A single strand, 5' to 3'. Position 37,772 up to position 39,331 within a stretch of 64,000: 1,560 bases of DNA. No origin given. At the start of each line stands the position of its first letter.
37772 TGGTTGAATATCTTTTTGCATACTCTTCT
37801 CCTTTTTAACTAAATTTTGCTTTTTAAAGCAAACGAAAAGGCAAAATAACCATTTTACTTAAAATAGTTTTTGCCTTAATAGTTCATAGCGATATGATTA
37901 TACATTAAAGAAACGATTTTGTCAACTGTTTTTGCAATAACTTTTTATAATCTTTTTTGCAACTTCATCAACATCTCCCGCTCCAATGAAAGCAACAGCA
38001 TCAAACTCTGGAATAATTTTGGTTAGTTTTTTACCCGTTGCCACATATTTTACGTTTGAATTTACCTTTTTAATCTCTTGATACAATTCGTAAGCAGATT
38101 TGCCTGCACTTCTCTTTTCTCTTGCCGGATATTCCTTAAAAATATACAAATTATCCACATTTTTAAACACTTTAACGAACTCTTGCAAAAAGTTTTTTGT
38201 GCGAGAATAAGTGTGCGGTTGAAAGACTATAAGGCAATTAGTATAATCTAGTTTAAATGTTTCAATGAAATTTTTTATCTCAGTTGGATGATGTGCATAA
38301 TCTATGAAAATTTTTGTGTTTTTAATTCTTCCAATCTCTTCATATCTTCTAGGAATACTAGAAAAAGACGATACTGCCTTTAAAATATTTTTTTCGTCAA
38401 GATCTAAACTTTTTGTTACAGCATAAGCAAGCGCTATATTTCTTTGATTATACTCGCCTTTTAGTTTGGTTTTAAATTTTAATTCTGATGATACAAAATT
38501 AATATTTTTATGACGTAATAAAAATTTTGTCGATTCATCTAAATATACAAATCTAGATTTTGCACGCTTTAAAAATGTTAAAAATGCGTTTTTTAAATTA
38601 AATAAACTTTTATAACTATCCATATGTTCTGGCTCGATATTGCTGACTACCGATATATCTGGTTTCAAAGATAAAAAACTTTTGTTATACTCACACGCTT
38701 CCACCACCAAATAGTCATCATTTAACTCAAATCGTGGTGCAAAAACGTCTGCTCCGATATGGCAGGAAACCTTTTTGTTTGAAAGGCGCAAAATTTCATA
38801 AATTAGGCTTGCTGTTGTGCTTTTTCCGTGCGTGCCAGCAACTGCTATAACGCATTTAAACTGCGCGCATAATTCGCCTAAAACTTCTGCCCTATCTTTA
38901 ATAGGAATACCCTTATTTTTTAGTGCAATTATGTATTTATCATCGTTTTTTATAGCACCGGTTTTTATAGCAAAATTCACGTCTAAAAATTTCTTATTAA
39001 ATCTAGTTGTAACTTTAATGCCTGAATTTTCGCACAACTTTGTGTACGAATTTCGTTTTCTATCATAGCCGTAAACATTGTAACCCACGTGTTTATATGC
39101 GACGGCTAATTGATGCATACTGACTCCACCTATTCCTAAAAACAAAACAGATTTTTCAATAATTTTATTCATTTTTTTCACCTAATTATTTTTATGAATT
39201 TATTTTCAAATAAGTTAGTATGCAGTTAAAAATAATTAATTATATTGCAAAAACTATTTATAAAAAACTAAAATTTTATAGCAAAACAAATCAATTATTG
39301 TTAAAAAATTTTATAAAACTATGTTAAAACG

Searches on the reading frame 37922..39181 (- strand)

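Call 7: search_protein_families(library=pfam, proteins=[window:37922-39181:-])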
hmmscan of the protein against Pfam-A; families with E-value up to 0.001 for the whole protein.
window:37922-39181:- (419 aa): 3 families
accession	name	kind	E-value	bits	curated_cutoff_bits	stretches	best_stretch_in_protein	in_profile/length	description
PF08245.18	Mur_ligase_M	-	9.8e-15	55.5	24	1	114-214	1-122/200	Mur ligase middle domain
PF01225.30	Mur_ligase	-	8.7e-14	52.1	21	1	14-108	4-94/95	Mur ligase family, catalytic domain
PF02875.26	Mur_ligase_C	-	9.9e-12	46.2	28.4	1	278-388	1-109/127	Mur ligase, glutamate ligase domain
